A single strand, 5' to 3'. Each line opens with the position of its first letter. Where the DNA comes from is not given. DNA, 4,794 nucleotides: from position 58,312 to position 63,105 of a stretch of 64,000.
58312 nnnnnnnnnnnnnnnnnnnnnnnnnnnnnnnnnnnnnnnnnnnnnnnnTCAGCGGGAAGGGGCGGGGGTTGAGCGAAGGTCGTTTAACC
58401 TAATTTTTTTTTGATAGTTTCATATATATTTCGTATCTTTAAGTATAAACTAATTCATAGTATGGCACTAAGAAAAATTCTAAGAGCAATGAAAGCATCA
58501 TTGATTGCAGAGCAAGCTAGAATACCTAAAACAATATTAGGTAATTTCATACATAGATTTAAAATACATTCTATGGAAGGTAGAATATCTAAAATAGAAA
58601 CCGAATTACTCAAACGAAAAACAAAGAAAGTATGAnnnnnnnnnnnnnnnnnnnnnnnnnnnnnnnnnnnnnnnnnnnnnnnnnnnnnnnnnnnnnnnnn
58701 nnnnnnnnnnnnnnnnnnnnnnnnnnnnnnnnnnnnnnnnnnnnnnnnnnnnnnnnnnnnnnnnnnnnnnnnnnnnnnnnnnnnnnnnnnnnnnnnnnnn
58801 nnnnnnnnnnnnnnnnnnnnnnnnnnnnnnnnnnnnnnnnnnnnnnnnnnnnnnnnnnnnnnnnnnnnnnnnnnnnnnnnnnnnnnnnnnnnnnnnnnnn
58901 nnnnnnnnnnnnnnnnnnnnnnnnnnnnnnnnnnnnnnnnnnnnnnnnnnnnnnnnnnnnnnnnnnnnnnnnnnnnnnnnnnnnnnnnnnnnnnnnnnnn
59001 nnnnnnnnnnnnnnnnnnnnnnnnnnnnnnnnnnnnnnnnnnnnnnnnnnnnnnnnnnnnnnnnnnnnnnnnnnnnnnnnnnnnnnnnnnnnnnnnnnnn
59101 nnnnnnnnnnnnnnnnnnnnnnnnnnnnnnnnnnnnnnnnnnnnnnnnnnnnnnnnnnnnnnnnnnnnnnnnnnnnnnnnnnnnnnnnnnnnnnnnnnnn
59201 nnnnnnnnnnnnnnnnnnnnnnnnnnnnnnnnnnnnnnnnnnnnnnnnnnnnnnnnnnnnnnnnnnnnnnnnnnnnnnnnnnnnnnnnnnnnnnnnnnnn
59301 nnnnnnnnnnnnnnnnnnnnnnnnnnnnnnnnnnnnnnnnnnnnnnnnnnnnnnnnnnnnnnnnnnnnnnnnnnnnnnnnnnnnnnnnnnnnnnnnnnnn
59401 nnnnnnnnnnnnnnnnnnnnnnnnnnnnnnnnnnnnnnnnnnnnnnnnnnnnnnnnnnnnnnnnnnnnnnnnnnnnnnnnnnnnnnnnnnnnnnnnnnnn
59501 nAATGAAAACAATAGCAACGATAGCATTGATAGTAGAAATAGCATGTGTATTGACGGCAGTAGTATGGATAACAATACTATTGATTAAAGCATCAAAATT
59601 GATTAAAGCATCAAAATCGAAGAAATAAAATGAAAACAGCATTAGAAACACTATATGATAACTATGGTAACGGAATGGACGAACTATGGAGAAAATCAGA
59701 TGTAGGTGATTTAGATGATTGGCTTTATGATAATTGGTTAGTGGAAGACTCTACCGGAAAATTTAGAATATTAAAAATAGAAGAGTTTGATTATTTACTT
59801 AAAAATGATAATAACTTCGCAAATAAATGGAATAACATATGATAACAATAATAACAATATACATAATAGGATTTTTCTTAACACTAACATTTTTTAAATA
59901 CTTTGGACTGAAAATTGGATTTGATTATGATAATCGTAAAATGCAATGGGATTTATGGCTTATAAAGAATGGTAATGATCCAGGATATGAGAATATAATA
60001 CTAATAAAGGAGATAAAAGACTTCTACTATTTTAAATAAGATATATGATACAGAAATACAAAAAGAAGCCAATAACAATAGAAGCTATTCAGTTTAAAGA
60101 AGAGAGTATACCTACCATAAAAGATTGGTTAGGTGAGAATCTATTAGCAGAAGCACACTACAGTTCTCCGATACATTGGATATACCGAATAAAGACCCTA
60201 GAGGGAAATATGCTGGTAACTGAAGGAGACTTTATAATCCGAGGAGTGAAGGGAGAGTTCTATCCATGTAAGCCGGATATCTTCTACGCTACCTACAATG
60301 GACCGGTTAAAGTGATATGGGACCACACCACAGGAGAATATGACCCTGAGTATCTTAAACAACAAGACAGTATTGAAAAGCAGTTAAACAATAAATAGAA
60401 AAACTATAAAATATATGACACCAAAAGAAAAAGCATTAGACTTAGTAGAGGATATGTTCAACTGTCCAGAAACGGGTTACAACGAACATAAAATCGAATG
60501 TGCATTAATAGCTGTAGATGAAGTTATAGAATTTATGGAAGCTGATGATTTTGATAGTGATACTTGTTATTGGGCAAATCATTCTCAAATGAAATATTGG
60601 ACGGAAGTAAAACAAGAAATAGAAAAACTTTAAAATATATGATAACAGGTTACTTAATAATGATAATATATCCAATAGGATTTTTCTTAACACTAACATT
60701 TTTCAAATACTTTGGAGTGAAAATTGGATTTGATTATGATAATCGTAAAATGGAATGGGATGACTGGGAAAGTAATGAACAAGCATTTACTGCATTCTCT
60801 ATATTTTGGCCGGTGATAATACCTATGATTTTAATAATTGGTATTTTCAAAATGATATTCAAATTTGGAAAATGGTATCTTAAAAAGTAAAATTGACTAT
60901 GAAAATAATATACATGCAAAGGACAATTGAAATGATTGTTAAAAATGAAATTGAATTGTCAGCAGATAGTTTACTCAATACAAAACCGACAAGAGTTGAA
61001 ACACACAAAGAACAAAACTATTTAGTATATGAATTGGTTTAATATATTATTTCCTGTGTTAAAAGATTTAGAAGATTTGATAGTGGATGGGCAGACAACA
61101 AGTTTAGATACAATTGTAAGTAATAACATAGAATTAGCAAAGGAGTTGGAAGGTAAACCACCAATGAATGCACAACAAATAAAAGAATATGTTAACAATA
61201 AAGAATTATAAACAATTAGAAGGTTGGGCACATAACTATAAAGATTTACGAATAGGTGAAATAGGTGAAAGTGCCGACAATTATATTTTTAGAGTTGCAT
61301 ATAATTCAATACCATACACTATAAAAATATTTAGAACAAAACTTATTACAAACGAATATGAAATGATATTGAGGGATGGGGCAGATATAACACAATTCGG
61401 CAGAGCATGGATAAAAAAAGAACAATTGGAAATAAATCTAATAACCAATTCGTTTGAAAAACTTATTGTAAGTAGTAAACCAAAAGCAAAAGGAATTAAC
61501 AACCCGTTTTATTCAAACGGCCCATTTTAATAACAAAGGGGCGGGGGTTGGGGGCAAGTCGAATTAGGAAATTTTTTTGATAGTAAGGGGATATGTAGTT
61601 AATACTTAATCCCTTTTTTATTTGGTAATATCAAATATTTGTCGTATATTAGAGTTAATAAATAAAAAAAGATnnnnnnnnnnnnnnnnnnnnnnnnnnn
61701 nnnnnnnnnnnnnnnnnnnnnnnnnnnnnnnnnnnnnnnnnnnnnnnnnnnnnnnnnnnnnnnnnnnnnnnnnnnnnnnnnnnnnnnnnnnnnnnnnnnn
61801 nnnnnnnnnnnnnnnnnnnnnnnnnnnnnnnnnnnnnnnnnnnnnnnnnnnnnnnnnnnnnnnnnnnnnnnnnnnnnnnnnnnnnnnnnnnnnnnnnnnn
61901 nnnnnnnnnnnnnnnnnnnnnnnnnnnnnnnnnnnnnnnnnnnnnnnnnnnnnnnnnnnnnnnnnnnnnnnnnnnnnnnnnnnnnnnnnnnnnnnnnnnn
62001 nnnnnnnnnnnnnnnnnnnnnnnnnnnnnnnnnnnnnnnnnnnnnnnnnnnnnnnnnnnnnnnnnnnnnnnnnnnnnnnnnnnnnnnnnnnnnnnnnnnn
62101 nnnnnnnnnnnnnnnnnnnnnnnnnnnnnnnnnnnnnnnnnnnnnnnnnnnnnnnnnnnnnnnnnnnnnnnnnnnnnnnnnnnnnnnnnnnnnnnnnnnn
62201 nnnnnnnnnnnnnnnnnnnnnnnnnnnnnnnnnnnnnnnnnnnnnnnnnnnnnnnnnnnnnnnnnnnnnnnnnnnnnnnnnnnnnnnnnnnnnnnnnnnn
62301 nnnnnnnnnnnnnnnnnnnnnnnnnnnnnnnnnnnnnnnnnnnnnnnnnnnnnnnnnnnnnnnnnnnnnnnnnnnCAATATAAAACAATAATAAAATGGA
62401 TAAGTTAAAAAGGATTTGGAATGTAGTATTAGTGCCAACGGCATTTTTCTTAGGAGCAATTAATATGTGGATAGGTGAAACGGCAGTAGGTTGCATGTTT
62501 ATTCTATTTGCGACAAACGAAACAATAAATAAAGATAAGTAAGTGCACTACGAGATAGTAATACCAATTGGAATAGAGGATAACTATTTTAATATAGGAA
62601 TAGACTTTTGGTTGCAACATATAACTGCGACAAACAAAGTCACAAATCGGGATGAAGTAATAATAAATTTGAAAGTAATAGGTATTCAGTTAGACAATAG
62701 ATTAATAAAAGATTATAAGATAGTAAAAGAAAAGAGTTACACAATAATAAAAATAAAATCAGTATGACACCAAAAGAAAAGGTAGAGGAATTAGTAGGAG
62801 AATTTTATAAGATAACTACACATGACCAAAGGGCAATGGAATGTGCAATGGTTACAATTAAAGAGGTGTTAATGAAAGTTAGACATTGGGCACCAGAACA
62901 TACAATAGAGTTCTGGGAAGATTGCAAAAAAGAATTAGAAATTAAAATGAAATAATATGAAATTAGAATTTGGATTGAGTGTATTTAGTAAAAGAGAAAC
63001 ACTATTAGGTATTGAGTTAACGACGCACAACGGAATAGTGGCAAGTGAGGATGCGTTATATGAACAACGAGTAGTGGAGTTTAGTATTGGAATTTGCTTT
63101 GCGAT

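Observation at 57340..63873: Second MLTIKN cluster in a region rich in small-gene duplication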

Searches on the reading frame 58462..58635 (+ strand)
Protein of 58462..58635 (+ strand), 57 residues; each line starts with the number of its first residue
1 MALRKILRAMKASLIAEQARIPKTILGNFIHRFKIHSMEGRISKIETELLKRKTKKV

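Call 58: search_protein_families(library=pfam, proteins=[window:58462-58635:+], max_evalue=0.05)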
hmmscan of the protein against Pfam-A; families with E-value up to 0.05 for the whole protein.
window:58462-58635:+ (57 aa): 0 families

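Call 59: search_protein_families(library=phrogs, proteins=[window:58462-58635:+], max_evalue=0.01)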
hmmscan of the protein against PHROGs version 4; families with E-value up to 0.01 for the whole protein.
window:58462-58635:+ (57 aa): 0 families

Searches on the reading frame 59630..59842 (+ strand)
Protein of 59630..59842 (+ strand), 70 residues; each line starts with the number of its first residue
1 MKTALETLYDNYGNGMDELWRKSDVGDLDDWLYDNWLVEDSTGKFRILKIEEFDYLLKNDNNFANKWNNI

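Call 58: search_protein_families(library=pfam, proteins=[window:59630-59842:+], max_evalue=0.05)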
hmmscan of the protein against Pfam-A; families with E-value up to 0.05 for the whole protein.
window:59630-59842:+ (70 aa): 1 family
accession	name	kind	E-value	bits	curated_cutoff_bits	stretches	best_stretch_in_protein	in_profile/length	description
PF16741.10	mRNA_decap_C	-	0.03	14.1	27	0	55-66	15-26/43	mRNA-decapping enzyme C-terminus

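Call 59: search_protein_families(library=phrogs, proteins=[window:59630-59842:+], max_evalue=0.01)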
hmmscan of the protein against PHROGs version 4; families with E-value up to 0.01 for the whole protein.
window:59630-59842:+ (70 aa): 0 families

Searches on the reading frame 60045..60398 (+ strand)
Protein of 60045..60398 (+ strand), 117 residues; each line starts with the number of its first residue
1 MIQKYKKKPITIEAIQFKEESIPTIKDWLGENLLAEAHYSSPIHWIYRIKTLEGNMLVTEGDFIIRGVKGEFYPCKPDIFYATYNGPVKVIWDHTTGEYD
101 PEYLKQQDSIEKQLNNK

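Call 58: search_protein_families(library=pfam, proteins=[window:60045-60398:+], max_evalue=0.05)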
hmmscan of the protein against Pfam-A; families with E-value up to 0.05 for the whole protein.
window:60045-60398:+ (117 aa): 0 families

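Call 59: search_protein_families(library=phrogs, proteins=[window:60045-60398:+], max_evalue=0.01)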
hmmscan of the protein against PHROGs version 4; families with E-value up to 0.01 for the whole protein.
window:60045-60398:+ (117 aa): 6 families
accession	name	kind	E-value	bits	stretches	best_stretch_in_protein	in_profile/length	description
phrog_419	-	unknown function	3.4e-30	106.6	1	1-85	40-121/300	-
phrog_1810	-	unknown function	5.7e-21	76.2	1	3-87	8-92/166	-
phrog_4502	-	unknown function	2.3e-18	67.9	1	3-86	2-85/190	-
phrog_19511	-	unknown function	9.2e-11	43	1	3-115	2-115/155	-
phrog_4159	-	other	7.8e-09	36.2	1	3-85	2-81/270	nucleotide pyrophosphohydrolase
phrog_33170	-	unknown function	0.00061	20.9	1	59-86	93-120/124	-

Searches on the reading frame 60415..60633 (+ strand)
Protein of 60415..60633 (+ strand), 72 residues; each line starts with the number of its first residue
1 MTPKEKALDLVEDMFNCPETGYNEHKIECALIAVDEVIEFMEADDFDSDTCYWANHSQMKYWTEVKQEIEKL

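Call 58: search_protein_families(library=pfam, proteins=[window:60415-60633:+], max_evalue=0.05)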
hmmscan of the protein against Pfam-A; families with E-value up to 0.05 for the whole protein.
window:60415-60633:+ (72 aa): 0 families

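Call 59: search_protein_families(library=phrogs, proteins=[window:60415-60633:+], max_evalue=0.01)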
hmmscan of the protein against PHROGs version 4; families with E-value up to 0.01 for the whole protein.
window:60415-60633:+ (72 aa): 1 family
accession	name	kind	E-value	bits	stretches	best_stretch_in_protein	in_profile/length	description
phrog_21441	-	unknown function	3.2e-09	38.1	1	1-72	1-75/75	-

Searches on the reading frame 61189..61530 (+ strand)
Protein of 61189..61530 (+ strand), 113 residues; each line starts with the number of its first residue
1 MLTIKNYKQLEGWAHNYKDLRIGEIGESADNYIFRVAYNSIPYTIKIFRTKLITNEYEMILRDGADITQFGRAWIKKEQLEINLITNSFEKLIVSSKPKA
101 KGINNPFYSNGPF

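Call 96: find_encoding_contigs(protein=window:61189-61530:+, flank=6000, max_places=8)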
Protein window:61189-61530:+ (113 aa): 11 contigs read that carry it; 8 places shown.
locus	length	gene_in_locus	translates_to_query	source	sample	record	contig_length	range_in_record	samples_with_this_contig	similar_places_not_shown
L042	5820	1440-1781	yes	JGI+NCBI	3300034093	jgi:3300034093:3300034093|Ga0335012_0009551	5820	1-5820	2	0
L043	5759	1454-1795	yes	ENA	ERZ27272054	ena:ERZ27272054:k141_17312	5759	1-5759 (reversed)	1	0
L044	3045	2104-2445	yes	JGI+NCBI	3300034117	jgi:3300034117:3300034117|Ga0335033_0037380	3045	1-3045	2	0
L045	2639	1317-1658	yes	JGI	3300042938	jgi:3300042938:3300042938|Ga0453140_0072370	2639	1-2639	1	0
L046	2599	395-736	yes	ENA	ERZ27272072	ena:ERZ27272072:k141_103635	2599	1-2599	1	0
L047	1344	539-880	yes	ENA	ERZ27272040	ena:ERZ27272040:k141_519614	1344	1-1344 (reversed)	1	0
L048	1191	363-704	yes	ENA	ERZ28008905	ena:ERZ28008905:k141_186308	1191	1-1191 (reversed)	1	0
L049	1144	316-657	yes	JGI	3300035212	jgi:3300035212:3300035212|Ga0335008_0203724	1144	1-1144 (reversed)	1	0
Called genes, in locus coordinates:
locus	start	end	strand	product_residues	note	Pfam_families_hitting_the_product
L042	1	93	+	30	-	?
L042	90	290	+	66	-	-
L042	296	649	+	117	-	-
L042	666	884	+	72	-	-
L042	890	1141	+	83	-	-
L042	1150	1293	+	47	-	-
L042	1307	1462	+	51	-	-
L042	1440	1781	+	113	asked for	-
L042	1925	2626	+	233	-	-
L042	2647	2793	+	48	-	-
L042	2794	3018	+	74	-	-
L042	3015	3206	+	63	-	-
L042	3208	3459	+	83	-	-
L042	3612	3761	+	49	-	-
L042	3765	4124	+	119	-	-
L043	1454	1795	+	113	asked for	-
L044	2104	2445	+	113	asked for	-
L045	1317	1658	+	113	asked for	-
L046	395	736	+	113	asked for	-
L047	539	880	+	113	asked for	-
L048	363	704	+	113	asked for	-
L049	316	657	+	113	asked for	-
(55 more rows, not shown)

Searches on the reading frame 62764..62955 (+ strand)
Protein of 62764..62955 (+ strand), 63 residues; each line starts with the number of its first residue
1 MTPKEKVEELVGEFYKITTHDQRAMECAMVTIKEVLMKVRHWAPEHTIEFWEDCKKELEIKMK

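Call 58: search_protein_families(library=pfam, proteins=[window:62764-62955:+], max_evalue=0.05)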
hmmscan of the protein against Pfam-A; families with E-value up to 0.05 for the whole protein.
window:62764-62955:+ (63 aa): 0 families

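Call 59: search_protein_families(library=phrogs, proteins=[window:62764-62955:+], max_evalue=0.01)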
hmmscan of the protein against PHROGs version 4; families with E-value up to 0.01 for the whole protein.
window:62764-62955:+ (63 aa): 1 family
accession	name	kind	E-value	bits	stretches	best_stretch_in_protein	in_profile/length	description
phrog_21441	-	unknown function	4.5e-06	28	1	1-58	1-72/75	-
